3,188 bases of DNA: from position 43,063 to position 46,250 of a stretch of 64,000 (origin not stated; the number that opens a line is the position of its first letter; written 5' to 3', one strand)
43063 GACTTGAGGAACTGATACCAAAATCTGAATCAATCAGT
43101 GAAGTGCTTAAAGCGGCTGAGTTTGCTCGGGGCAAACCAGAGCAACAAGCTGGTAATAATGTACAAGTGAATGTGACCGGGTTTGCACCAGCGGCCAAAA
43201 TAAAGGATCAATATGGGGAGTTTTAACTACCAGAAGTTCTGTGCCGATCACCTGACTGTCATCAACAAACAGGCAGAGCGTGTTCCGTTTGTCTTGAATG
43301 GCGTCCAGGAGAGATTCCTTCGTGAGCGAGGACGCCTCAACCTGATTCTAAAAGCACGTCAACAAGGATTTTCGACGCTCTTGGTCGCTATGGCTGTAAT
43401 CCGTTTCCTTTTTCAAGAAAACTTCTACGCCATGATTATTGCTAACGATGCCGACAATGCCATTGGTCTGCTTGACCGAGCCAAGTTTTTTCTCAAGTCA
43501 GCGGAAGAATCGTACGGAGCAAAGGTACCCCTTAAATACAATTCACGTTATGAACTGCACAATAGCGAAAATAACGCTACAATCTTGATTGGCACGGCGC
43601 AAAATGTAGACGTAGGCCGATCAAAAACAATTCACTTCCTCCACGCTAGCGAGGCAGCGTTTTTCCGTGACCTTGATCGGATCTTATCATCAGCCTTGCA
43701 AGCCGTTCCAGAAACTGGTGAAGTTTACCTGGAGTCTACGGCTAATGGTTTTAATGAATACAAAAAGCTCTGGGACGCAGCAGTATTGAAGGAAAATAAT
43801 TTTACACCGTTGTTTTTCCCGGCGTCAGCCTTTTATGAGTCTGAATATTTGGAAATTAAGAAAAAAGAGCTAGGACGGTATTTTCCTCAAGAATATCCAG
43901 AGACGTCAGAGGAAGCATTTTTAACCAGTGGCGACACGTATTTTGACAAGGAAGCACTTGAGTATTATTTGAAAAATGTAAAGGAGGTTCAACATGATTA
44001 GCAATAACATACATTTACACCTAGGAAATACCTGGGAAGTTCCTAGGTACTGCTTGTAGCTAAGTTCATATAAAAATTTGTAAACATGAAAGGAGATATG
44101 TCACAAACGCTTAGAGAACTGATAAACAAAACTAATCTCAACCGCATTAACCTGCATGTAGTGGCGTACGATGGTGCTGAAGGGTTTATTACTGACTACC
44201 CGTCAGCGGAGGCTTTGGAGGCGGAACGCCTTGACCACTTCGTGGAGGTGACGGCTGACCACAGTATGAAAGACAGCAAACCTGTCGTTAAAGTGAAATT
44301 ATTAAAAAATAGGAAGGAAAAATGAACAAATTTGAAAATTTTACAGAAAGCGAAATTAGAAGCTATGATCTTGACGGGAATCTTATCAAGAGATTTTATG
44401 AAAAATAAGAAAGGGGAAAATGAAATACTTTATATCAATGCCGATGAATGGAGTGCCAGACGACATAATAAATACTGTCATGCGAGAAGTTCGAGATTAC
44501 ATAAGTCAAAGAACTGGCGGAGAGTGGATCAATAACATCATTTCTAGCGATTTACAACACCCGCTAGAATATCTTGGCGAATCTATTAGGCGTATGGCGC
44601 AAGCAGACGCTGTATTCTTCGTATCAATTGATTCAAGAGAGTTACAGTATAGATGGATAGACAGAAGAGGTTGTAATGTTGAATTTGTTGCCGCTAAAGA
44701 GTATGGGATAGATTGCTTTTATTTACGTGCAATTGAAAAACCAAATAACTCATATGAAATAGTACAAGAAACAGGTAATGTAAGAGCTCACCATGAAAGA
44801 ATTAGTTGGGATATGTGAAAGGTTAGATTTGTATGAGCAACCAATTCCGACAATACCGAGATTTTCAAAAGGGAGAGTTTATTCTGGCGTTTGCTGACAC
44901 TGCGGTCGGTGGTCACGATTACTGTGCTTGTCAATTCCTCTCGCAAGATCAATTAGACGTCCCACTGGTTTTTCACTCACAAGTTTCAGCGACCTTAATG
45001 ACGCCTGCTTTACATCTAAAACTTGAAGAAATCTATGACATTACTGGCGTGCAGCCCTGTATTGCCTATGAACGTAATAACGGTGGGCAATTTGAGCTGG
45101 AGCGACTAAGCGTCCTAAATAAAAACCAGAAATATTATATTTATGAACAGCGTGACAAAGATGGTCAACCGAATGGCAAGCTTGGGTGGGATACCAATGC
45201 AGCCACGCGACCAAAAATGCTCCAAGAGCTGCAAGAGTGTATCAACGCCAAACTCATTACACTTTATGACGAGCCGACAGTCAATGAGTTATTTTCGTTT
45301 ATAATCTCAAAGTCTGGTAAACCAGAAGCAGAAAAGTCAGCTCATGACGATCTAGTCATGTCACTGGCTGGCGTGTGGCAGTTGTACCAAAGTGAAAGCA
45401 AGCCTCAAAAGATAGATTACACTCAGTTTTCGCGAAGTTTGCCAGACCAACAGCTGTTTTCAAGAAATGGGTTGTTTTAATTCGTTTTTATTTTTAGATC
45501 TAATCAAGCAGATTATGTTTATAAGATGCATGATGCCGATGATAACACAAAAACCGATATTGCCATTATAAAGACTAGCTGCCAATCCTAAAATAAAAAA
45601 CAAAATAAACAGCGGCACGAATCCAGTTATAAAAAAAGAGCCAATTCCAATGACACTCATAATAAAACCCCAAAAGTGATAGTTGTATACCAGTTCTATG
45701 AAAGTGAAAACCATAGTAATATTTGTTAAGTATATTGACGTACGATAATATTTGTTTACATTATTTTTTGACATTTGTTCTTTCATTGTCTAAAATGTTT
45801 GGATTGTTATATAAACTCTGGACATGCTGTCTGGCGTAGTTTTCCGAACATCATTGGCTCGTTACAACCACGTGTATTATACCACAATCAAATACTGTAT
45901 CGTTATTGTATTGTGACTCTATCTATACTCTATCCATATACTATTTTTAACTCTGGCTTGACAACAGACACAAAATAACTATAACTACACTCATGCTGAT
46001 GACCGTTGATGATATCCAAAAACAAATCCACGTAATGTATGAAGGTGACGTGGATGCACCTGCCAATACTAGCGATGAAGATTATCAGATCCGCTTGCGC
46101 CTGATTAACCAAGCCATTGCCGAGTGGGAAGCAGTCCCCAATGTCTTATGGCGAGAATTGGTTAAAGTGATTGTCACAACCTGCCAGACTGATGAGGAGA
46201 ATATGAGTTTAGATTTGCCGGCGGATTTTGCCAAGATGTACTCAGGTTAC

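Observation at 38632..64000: Phage region abutting tRNA-Ser with no integrase in 25 kb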

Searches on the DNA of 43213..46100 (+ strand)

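Call 54: search_rna_families(source=window, start=43900, end=46100, threshold=evalue, max_evalue=1)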
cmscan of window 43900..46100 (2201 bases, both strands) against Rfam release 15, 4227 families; matches with E-value up to 1: 0.
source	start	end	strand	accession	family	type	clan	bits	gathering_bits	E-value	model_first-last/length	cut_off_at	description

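Call 83: search_rna_families(sources=[L061, L032], threshold=evalue, max_evalue=1, show_alignments=3)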
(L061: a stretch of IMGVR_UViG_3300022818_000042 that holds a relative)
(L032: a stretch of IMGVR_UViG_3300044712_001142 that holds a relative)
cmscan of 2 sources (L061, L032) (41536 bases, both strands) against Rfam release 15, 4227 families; matches with E-value up to 1: 1.
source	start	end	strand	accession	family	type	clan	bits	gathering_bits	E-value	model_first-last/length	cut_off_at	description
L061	1216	1274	-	RF00023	tmRNA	Gene;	CL00001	21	47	0.00011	1-374/374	no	transfer-messenger RNA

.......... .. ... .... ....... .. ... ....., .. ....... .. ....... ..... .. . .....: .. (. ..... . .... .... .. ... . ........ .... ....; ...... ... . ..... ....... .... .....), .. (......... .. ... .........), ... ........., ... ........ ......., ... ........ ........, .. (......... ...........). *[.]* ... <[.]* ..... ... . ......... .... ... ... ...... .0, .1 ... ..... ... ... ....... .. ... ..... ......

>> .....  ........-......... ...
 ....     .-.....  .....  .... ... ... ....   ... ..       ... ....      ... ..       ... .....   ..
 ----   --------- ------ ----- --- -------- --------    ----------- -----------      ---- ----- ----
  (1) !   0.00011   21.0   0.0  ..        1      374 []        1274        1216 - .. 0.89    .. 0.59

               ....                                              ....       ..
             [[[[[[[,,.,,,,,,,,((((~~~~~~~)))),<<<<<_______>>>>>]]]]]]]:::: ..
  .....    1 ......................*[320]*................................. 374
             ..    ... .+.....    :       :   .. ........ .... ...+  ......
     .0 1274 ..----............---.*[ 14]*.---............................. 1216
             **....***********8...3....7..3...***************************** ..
